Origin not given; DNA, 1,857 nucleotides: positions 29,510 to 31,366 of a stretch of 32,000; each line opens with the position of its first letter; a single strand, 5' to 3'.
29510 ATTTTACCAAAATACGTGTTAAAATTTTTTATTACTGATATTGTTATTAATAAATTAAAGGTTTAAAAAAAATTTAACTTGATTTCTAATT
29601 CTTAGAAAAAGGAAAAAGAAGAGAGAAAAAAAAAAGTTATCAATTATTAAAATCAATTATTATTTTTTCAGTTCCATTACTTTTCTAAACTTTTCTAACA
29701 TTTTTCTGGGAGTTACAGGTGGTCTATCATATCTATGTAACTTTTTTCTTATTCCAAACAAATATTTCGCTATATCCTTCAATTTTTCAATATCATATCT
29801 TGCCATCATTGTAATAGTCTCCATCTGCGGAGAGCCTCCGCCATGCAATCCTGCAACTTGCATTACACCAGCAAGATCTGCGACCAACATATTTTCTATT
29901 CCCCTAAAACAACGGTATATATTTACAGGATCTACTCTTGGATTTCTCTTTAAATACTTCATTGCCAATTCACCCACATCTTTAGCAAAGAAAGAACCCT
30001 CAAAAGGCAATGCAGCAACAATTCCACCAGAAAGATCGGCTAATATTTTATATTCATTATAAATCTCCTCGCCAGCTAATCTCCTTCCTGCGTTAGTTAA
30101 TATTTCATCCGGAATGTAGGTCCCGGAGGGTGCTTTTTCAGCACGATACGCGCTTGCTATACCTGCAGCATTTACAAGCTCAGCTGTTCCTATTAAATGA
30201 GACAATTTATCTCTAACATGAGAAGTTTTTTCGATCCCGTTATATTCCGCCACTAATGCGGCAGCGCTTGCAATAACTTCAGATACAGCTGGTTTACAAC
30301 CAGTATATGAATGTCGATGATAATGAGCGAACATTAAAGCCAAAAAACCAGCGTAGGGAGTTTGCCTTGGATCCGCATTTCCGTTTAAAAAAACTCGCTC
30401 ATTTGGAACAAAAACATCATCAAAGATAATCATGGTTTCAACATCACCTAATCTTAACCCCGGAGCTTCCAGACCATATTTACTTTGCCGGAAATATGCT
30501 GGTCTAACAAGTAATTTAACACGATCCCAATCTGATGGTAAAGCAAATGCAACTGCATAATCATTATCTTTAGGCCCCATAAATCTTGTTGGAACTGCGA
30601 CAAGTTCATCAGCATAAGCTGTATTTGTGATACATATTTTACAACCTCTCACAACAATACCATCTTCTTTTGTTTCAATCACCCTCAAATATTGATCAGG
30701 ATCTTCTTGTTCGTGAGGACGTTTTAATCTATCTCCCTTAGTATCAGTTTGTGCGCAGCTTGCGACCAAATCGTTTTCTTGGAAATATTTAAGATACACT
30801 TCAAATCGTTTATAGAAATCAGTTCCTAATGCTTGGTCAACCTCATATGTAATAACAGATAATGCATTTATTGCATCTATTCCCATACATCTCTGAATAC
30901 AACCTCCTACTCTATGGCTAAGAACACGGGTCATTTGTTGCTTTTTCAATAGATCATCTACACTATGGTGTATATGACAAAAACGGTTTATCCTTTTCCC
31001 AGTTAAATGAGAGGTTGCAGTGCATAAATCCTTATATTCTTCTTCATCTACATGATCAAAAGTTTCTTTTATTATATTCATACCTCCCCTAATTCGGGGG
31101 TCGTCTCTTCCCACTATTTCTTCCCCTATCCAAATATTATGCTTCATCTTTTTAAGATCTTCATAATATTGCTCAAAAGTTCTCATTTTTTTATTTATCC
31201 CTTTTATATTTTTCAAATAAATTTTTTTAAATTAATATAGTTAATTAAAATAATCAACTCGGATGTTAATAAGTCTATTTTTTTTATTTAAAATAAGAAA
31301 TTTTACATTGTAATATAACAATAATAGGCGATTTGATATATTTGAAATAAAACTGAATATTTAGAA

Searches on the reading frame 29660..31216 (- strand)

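Call 10: search_protein_families(library=pfam, proteins=[window:29660-31216:-])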
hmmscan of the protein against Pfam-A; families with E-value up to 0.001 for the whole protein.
window:29660-31216:- (518 aa): 2 families
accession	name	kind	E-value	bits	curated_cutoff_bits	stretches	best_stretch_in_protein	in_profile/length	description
PF11794.13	HpaB_N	-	3.7e-86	289.5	35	1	13-277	1-270/270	4-hydroxyphenylacetate 3-hydroxylase N terminal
PF03241.18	HpaB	-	3.9e-52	176.8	25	1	293-487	5-201/202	4-hydroxyphenylacetate 3-hydroxylase C terminal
